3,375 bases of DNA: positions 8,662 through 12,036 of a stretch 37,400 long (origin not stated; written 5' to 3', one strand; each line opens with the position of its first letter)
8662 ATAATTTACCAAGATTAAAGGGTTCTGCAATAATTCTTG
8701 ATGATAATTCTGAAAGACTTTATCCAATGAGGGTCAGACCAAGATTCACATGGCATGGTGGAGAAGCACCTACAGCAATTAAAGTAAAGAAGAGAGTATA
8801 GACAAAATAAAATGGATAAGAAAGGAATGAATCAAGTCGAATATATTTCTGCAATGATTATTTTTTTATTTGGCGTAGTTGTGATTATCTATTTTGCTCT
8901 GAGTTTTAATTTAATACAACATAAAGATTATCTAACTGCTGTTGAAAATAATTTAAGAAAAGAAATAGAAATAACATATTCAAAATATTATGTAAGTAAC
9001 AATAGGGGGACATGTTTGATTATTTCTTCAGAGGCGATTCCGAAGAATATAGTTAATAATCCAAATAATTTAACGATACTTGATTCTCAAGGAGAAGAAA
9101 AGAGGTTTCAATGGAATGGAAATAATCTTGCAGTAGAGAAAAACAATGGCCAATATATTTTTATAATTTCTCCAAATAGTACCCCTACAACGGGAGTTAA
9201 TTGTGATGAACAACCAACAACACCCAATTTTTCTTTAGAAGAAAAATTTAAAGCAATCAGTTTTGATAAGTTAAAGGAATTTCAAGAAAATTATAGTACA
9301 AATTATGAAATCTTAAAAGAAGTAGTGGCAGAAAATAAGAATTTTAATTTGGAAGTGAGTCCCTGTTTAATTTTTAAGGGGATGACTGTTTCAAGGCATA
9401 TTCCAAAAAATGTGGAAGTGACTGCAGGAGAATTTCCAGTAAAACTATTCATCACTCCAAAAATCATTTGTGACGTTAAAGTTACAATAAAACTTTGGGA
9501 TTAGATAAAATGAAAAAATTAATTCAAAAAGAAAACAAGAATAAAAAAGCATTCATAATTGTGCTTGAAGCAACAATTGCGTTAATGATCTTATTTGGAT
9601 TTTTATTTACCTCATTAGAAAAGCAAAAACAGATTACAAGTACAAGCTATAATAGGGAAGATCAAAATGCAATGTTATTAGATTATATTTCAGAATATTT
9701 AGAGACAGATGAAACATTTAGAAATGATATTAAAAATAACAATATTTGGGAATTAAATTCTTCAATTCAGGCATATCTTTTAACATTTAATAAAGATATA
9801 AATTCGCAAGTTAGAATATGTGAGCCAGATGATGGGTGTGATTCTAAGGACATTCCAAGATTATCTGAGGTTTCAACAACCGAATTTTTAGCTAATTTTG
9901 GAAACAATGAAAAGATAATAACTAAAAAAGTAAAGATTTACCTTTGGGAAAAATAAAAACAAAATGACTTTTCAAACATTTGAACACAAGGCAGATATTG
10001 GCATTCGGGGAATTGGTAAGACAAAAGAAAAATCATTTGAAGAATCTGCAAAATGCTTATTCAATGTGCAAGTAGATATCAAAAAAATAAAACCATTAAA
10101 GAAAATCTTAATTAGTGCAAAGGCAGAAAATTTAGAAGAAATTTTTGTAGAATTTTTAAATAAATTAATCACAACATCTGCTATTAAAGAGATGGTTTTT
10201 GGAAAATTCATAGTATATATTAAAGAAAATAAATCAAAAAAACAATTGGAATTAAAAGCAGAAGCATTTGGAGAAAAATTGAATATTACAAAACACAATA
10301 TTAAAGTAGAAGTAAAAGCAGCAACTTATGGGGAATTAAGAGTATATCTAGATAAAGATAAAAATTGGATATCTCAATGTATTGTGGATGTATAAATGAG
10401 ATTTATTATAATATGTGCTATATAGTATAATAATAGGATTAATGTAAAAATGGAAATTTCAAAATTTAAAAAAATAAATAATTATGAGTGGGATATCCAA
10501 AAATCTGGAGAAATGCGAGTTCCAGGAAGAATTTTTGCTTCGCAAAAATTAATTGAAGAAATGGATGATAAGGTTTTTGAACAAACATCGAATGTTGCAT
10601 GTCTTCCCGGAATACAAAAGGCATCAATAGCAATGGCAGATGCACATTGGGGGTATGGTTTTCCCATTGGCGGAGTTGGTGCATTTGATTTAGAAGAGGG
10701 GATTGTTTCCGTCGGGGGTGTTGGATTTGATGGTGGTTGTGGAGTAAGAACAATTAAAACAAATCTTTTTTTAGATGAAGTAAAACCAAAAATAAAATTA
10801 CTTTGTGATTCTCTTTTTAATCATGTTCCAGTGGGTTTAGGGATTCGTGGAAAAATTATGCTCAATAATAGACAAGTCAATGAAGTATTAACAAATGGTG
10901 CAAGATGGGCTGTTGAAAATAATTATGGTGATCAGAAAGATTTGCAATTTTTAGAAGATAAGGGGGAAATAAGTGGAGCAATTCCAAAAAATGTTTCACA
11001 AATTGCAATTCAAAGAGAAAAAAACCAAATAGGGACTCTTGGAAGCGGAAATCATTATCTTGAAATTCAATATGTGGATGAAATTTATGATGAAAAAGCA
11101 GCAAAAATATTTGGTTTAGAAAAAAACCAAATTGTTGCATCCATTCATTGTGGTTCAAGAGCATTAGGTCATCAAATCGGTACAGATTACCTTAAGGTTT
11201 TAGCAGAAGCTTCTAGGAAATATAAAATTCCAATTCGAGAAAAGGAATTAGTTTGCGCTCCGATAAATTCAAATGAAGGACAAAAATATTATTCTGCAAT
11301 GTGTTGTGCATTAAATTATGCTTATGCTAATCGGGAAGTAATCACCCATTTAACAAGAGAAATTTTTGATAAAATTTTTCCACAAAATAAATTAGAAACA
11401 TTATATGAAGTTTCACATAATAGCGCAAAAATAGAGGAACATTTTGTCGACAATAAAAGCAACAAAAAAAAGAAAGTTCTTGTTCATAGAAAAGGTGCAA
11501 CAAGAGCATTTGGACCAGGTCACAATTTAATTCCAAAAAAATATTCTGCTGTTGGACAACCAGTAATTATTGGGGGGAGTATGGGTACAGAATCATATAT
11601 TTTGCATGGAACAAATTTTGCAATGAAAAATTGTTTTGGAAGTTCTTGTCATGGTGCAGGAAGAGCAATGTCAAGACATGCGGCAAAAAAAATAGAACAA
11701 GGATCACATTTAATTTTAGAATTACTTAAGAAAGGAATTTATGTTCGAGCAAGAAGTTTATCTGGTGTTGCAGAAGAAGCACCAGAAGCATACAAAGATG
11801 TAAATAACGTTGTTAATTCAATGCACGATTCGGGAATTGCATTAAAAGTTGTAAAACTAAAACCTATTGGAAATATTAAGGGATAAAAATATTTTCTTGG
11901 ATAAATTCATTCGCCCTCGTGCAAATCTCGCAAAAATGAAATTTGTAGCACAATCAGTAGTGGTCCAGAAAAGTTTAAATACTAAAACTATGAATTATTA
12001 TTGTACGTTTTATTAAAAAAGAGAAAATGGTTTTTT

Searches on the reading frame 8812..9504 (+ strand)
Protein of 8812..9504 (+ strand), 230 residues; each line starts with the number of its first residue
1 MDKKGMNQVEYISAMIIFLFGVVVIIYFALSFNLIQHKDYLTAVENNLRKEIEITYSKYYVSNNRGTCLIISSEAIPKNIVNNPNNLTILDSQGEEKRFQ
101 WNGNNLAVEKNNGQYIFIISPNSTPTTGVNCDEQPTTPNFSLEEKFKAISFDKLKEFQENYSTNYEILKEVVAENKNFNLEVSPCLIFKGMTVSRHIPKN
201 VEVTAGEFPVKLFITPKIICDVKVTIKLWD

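Call 3: search_protein_families(library=pfam, proteins=[window:8812-9504:+], max_evalue=1)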
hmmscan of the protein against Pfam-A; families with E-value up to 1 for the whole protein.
window:8812-9504:+ (230 aa): 2 families
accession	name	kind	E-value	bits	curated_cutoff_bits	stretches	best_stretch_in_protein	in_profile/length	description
PF24600.1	RavZ_cat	-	0.047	13.4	27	1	26-118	129-217/260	RavZ catalytic domain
PF01903.22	CbiX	-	0.16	12.7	22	1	179-216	54-92/106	CbiX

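Call 4: search_protein_families(library=ncbifam, proteins=[window:8812-9504:+], max_evalue=1)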
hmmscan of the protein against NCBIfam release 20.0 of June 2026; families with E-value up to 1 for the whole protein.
window:8812-9504:+ (230 aa): 1 family
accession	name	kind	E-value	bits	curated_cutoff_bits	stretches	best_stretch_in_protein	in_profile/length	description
TIGR04507.1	fluorinase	equivalog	0.18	11.2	400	1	96-128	84-116/286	adenosyl-fluoride synthase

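Call 43: find_homologous_proteins(query=window:8812-9501:+, max_evalue=0.001)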
Query window:8812-9501:+ (230 aa): 3 proteins with E <= 0.001 among 389 candidates.
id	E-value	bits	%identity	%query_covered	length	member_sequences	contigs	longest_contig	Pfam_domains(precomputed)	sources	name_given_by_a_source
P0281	7.6e-148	508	100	100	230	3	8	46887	-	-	-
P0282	1.1e-88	315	66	100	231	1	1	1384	-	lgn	-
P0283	1.5e-72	262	56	100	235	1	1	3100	-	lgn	-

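Call 51: find_homologous_proteins(query=A2, max_evalue=0.001)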
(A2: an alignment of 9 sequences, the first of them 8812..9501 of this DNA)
Query A2 (9 sequences) (230 aa, profile of the alignment): 10 proteins with E <= 0.001 among 4363 candidates.
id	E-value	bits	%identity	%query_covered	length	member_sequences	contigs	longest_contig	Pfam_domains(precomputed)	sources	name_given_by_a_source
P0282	2.6e-89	317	66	100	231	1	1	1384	-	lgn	-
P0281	8.1e-86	305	100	100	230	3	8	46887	-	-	-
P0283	1.5e-85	305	56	100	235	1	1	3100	-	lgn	-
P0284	6.5e-71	257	23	100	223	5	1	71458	-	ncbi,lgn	ncbi:MAG: hypothetical protein QXL88_01005 [Candidatus Pacearchaeota archaeon]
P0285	9.2e-47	178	20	47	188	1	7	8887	-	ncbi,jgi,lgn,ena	-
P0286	2.6e-38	150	26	46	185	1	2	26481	-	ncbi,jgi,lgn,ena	-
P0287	6.9e-38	149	22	100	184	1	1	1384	-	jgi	jgi:hypothetical protein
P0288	1.7e-35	141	25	59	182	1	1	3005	-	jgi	jgi:hypothetical protein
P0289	3.6e-30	123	22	41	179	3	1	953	-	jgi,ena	-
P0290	8.9e-19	86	21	58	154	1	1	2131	-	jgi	jgi:hypothetical protein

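Call 53: find_encoding_contigs(protein=P0286, flank=8000, max_places=2)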
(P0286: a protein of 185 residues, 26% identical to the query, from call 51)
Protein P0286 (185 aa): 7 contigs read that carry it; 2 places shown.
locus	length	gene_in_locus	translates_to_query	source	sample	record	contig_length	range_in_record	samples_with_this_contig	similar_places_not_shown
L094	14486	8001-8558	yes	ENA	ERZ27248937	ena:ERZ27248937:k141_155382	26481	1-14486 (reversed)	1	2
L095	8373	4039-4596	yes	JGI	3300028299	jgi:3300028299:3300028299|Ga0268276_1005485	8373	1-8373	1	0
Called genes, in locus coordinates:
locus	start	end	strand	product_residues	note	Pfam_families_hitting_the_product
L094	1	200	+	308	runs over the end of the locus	PF01435:Peptidase_M48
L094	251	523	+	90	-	-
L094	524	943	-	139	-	PF00075:RNase_H, PF13456:RVT_3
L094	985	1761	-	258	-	-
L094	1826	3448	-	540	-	-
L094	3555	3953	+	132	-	-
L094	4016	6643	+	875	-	PF14890:Intein_splicing, PF14528:LAGLIDADG_3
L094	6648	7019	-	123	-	-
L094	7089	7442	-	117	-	PF01741:MscL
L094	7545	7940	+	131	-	-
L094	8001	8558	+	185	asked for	-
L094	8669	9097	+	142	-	-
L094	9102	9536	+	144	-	PF01951:Archease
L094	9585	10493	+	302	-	PF14528:LAGLIDADG_3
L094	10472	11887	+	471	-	PF01139:RtcB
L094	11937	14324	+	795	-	-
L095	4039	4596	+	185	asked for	-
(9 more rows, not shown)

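Call 54: find_encoding_contigs(protein=P0284, flank=8000, max_places=2)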
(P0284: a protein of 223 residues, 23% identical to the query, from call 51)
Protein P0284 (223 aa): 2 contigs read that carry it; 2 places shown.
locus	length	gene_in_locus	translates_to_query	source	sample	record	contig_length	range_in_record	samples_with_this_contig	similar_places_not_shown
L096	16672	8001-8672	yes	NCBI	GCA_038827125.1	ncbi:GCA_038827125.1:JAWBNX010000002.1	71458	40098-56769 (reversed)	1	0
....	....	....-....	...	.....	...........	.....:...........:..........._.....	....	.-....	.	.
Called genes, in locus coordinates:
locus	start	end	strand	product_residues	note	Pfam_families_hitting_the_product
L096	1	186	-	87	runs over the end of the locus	PF13656:RNA_pol_L_2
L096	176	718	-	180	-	-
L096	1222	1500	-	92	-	PF08984:DUF1858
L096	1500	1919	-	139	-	PF13302:Acetyltransf_3 (weak), PF13420:Acetyltransf_4 (weak), PF13673:Acetyltransf_10, PF00583:Acetyltransf_1, PF13508:Acetyltransf_7, PF08445:FR47 (weak)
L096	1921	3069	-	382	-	PF00155:Aminotran_1_2, PF00266:Aminotran_5, PF01212:Beta_elim_lyase, PF01041:DegT_DnrJ_EryC1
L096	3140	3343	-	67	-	-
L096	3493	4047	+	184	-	PF04011:LemA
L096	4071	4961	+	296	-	PF01435:Peptidase_M48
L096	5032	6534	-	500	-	-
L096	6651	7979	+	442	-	PF01935:DUF87, PF05872:HerA_C (faint), PF00004:AAA (faint), PF05707:Zot (faint)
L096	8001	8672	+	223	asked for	-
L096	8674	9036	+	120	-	-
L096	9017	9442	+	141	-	PF01951:Archease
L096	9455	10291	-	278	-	PF13481:AAA_25 (weak), PF06745:ATPase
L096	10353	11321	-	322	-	PF00482:T2SSF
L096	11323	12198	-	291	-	PF00482:T2SSF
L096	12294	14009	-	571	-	PF00437:T2SSE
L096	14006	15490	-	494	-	PF00160:Pro_isomerase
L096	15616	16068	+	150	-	-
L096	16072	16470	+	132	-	-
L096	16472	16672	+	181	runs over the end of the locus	-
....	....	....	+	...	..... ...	-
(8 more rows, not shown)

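Call 60: predict_structure(alignment_id=A4)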
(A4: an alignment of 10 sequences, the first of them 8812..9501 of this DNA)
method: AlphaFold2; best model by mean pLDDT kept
length: 230 residues; sequences in the alignment: 10
mean_pLDDT: 86.0   pTM: 0.72
mean pLDDT of the five models: 86.0, 84.5, 83.9, 83.3, 82.6
residues with pLDDT >= 90: 111; 70-90: 95; 50-70: 19; < 50: 5
segments of 3 or more residues with pLDDT < 50: 1-3
pLDDT, mean of each block of 10 residues (from residue 1): 57 88 83 64 91 93 79 88 90 90 88 88 70 79 93 93 92 92 92 91 91 91 94
secondary structure, 60 per line:
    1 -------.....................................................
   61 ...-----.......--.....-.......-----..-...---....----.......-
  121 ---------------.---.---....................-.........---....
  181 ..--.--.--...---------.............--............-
elements in order: H8-52 E53-63 E69-72 H78-82 E87-90 E99-101 E105-108 E113-119 E144-150 H151-163 H165-173 E177-182 E191-193 E203-215 E218-229

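Call 63: fold_search(model_id=the predicted structure, library=pdb)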
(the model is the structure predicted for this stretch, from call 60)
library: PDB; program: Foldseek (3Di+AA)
matches with E <= 10: 528; with E <= 0.001: 0
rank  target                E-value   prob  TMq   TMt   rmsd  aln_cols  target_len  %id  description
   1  4ilm_N                3.1e-02  0.20  0.18  0.16  15.1       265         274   11  CRISPR RNA Processing endoribonuclease (released 2013-03-20)
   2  3zfv_B                3.4e-02  0.16  0.16  0.15  15.3       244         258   11  Crystal structure of an archaeal CRISPR-associated Cas6 nuclease (released 2013-04-03)
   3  5yi6_B                3.9e-02  0.14  0.15  0.14  13.4       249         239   10  CRISPR associated protein Cas6 (released 2018-09-12)
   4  4ilm_L                4.1e-02  0.21  0.19  0.16  15.0       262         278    9  CRISPR RNA Processing endoribonuclease (released 2013-03-20)
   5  3d71_A                4.1e-02  0.15  0.16  0.14  22.1       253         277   13  Crystal structure of E253Q BMRR bound to 22 base pair promoter site (released 2008-08-26)
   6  5yi6_D                5.4e-02  0.16  0.17  0.17  12.6       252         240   10  CRISPR associated protein Cas6 (released 2018-09-12)
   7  9l7d_C                5.4e-02  0.11  0.16  0.13  19.9       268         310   10  Type III-B CRISPR-Cas effector from Archaeoglobus fulgidus (Form 2) (released 2025-12-31)
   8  5yi6_A                5.7e-02  0.14  0.16  0.16  13.1       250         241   10  CRISPR associated protein Cas6 (released 2018-09-12)
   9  4ilr                  6.7e-02  0.12  0.16  0.14  14.8       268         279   10  Recognition and Cleavage of a non-structured CRISPR RNA by its Processing Endoribonuclease Cas6 (released 2013-03-20)
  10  6ewp_B                6.7e-02  0.05  0.10  0.13  20.1       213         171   10  Mus musculus CEP120 third C2 domain (C2C) (released 2018-05-02)
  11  6dd5_B                1.0e-01  0.08  0.14  0.07  14.6       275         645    5  Crystal Structure of the Cas6 Domain of Marinomonas mediterranea MMB-1 Cas6-RT-Cas1 Fusion Protein (released 2018-10-17)
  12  4ilm_F                1.1e-01  0.14  0.20  0.17  15.8       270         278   12  CRISPR RNA Processing endoribonuclease (released 2013-03-20)
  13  4ill_B                1.6e-01  0.11  0.17  0.15  15.2       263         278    9  Recognition and Cleavage of a non-structured CRISPR RNA by its Processing Endoribonuclease Cas6 (released 2013-03-20)
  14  6jcx_A                1.6e-01  0.07  0.15  0.15  19.9       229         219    9  Mycobacterium tuberculosis transcription initiation complex with ECF sigma factor sigma H and 6nt RNA (released 2019-05-29)
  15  8i24_A                1.6e-01  0.07  0.14  0.14  21.0       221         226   10  Clostridium thermocellum RNA polymerase transcription open complex with SigI6 and its promoter (released 2023-10-11)
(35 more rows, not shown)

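Call 75: search_protein_families(library=padloc, proteins=[window:8812-9501:+], max_evalue=0.01)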
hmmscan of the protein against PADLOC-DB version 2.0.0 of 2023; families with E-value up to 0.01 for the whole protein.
window:8812-9501:+ (230 aa): 0 families

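Call 82: search_protein_families(library=pfam, proteins=[L096:15616-16065:+, L096:16072-16467:+], max_evalue=0.01)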
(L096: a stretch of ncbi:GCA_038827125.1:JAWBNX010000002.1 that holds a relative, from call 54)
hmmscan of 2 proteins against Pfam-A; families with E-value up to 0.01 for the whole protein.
L096:15616-16065:+ (150 aa): 0 families

L096:16072-16467:+ (132 aa): 2 families
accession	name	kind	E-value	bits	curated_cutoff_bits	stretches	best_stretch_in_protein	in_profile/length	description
PF04021.17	Class_IIIsignal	-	6.5e-05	23.2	23.7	1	4-22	1-19/27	Class III signal peptide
PF23928.1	DUF7266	-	0.008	16.3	27.6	0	11-105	11-109/145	Family of unknown function (DUF7266)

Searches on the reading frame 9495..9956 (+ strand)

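Call 3: search_protein_families(library=pfam, proteins=[window:9495-9956:+], max_evalue=1)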
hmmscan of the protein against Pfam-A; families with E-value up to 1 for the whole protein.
window:9495-9956:+ (153 aa): 3 families
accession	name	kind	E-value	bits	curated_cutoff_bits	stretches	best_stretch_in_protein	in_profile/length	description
PF10960.13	Holin_BhlA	-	0.037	14.4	22.6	1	36-80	22-66/70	BhlA holin family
PF09716.15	ETRAMP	-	0.045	14.2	29.1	1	3-42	37-79/81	Malarial early transcribed membrane protein (ETRAMP)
PF10323.15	7TM_GPCR_Srv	-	0.56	10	21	0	16-57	165-206/283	Serpentine type 7TM GPCR chemoreceptor Srv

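Call 4: search_protein_families(library=ncbifam, proteins=[window:9495-9956:+], max_evalue=1)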
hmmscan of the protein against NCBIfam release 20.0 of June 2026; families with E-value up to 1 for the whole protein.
window:9495-9956:+ (153 aa): 0 families

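Call 75: search_protein_families(library=padloc, proteins=[window:9510-9953:+], max_evalue=0.01)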
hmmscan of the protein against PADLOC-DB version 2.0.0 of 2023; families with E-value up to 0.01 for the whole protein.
window:9510-9953:+ (148 aa): 0 families

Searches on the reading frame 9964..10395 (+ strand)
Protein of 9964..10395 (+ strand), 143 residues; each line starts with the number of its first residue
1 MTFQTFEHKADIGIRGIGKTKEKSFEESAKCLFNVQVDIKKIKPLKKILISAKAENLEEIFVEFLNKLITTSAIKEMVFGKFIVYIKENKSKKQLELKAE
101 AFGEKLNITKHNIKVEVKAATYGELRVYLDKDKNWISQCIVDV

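Call 3: search_protein_families(library=pfam, proteins=[window:9964-10395:+], max_evalue=1)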
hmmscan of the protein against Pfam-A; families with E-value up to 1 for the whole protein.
window:9964-10395:+ (143 aa): 3 families
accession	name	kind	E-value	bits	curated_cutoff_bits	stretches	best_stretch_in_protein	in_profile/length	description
PF01951.21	Archease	-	9.4e-35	120.3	25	1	3-143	1-136/136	Archease protein family (MTH1598/TM1083)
PF23110.1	H1_KCTD8_12_16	-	0.029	14.9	27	1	35-68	17-49/116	KCTD8/12/16 H1 domain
PF25653.1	HMG-CoA_red_N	-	0.042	14.8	27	1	92-128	75-109/115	Hydroxymethylglutaryl-CoA reductase, N-terminal domain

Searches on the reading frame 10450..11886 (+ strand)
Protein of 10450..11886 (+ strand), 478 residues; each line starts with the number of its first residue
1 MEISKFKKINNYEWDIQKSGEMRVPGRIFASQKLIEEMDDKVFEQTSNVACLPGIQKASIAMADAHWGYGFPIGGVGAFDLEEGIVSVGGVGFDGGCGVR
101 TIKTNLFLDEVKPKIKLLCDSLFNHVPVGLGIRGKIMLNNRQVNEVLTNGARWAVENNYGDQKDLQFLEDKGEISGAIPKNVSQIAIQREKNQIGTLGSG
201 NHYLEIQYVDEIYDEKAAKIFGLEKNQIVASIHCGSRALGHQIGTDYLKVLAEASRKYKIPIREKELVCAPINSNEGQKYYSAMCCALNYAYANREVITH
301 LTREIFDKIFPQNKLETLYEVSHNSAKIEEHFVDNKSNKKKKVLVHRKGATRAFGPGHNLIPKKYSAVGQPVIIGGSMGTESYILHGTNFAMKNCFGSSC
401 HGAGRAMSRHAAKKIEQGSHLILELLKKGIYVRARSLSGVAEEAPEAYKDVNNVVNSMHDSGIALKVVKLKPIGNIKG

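Call 7: search_protein_families(library=pfam, proteins=[window:10450-11886:+], max_evalue=0.001)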
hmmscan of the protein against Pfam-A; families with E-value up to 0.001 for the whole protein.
window:10450-11886:+ (478 aa): 1 family
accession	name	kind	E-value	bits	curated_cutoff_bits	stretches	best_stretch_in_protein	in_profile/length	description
PF01139.22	RtcB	-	1.6e-163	545.4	27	1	45-478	1-426/426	tRNA-splicing ligase RtcB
